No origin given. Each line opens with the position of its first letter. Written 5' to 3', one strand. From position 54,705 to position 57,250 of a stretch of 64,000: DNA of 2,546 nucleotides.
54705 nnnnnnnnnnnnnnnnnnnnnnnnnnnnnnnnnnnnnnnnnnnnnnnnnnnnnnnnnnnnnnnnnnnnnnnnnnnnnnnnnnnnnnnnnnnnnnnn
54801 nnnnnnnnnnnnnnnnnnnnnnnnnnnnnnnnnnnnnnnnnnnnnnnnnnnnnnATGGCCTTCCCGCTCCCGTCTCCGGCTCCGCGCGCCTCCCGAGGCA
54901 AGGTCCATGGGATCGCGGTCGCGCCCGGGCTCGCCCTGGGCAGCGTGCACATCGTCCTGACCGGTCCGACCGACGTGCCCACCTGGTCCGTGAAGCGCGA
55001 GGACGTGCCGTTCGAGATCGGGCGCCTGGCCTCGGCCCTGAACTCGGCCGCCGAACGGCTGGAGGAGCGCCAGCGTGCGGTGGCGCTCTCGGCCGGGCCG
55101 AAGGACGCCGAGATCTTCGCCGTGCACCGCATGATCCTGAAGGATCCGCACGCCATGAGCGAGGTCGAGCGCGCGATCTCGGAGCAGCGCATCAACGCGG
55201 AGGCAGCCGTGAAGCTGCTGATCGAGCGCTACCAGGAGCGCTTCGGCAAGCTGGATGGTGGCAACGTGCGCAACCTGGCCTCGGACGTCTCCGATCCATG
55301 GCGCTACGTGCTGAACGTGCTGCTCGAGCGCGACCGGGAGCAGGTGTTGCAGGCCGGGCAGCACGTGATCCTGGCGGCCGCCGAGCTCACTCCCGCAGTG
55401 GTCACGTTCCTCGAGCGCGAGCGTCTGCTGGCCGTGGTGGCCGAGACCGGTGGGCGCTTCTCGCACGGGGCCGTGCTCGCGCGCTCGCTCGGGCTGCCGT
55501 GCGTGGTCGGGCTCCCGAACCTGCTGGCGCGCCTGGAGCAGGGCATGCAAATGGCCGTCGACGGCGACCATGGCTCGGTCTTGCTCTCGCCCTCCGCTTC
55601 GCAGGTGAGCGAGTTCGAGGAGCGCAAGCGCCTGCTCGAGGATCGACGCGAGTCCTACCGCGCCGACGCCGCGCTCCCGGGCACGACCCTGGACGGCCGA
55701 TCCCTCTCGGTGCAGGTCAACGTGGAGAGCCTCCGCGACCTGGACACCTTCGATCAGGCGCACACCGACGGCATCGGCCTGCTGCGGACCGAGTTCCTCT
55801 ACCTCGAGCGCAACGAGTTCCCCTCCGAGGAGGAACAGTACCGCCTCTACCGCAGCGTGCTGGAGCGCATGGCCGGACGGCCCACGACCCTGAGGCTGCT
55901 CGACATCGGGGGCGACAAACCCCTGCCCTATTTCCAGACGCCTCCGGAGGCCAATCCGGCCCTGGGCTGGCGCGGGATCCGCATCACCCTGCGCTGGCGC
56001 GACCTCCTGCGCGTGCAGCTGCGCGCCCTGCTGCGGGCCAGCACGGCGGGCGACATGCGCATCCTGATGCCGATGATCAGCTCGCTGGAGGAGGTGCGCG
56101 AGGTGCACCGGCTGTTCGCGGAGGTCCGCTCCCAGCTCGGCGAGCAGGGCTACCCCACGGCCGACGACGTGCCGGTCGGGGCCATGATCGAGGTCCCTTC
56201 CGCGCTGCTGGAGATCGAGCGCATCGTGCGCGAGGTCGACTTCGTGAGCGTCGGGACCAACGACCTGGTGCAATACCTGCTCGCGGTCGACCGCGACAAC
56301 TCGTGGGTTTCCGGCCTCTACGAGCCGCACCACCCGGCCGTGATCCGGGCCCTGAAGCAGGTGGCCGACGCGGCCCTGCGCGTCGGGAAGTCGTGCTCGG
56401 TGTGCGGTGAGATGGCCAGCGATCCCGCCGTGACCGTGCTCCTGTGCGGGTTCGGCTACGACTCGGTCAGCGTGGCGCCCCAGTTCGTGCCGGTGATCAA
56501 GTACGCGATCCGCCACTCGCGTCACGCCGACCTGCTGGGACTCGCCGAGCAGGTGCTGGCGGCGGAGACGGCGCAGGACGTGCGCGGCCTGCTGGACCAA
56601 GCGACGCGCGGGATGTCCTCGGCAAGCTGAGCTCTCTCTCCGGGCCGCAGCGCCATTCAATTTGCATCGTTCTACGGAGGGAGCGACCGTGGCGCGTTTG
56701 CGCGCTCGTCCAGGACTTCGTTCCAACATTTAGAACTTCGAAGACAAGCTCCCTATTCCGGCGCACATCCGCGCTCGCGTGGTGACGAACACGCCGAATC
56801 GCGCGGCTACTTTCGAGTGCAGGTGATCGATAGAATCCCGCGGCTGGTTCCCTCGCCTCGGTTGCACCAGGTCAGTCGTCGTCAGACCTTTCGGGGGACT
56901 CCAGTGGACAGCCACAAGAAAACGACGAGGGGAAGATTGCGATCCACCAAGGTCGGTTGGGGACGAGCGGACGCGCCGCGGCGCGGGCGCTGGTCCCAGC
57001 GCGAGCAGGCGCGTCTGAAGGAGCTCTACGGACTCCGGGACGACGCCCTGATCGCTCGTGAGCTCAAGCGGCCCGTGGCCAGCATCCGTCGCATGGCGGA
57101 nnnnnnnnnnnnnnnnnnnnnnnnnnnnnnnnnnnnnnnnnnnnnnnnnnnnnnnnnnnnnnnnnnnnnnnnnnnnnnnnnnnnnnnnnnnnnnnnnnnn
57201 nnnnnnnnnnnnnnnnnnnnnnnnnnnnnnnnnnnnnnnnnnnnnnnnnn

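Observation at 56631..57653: Four-fold tandem-repeat HTH-like protein next to the mutagenesis cassette, preceded by an AT-richer 186-nt leader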

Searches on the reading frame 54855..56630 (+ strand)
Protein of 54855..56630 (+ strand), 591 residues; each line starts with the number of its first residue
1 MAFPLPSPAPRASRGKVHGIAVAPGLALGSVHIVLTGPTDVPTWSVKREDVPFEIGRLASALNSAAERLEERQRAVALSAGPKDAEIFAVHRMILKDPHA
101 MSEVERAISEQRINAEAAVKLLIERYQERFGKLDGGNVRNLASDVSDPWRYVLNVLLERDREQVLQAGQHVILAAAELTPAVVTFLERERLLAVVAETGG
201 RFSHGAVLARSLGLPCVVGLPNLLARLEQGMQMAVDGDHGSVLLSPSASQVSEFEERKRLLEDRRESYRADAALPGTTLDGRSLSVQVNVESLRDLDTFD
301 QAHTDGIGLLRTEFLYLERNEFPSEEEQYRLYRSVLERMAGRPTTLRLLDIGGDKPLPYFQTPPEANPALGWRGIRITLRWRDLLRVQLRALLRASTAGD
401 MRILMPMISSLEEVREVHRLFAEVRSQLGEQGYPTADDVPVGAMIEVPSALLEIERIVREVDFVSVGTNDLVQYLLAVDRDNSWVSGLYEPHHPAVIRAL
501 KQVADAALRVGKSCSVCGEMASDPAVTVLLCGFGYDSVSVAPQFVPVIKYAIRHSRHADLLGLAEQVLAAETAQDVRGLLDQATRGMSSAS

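Call 59: search_protein_families(library=ncbifam, proteins=[window:54855-56630:+], max_evalue=0.00001)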
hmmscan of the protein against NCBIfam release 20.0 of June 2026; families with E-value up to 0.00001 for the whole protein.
window:54855-56630:+ (591 aa): 19 families
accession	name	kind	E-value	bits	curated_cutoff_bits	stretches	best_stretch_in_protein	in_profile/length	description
TIGR01417.1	PTS_I_fam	equivalog_domain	2.2e-147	491.9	341.7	1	18-581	2-565/565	phosphoenolpyruvate--protein phosphotransferase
NF008382.0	PRK11177.1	equivalog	5.2e-135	451.3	824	1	17-583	2-568/575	phosphoenolpyruvate-protein phosphotransferase PtsI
NF008283.0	PRK11061.1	equivalog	1.9e-126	423.2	583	1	14-579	168-730/748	phosphoenolpyruvate--protein phosphotransferase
NF005057.0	PRK06464.1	equivalog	1.7e-58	198.4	598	2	362-555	595-788/798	phosphoenolpyruvate synthase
TIGR01418.1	PEP_synth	equivalog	1.3e-51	175.8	739.75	2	362-551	589-778/784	pyruvate, water dikinase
TIGR01828.1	pyru_phos_dikin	equivalog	1.2e-32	112.8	843.45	2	365-482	652-775/865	pyruvate, phosphate dikinase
NF008478.1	PRK11377.1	equivalog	2.6e-21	76.2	520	1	48-242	277-470/473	dihydroxyacetone kinase phosphoryl donor subunit DhaM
NF004531.0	PRK05878.1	equivalog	9.8e-10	37.6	456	1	162-262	376-477/534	pyruvate, phosphate dikinase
NF004881.0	PRK06241.2-2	equivalog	1.2e-09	37.1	883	1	194-244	839-889/898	phosphoenolpyruvate synthase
NF004878.0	PRK06241.1-3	subfamily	1.5e-08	33.2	945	1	193-243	837-887/891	phosphoenolpyruvate synthase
NF041857.1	RIF_Ptrans_rph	equivalog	1.4e-07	30.2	999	1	193-242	812-861/864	rifamycin-inactivating phosphotransferase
NF004883.0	PRK06241.2-4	equivalog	2.2e-07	29.4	1063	1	194-245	862-913/928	phosphoenolpyruvate synthase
NF006153.0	PRK08296.1-5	subfamily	2.6e-07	29.4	578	1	171-243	534-604/608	hypothetical protein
NF004879.0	PRK06241.1-4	equivalog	7e-07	27.7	976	1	193-242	816-865/868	phosphoenolpyruvate synthase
NF004877.0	PRK06241.1-2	subfamily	9.7e-07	27.4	866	1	194-242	817-865/869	phosphoenolpyruvate synthase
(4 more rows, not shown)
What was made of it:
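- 54855..56630 (+): ptsI (PTS Enzyme I), the conserved upstream partner gene. Its start is approximate. TIGR01417 PTS_I_fam scores 491.9 bits against a cut-off of 341.7 (call 59).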

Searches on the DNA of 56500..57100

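Call 13: search_rna_families(source=window, start=56500, end=57100, threshold=evalue, max_evalue=10)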
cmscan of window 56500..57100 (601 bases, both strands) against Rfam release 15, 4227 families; matches with E-value up to 10: 1.
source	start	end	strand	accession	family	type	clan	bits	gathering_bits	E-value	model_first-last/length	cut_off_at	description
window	57045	57079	+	RF02691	BTH_s19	Gene; sRNA;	-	9.3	153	7.7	126-160/224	no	Burkholderia sRNA 19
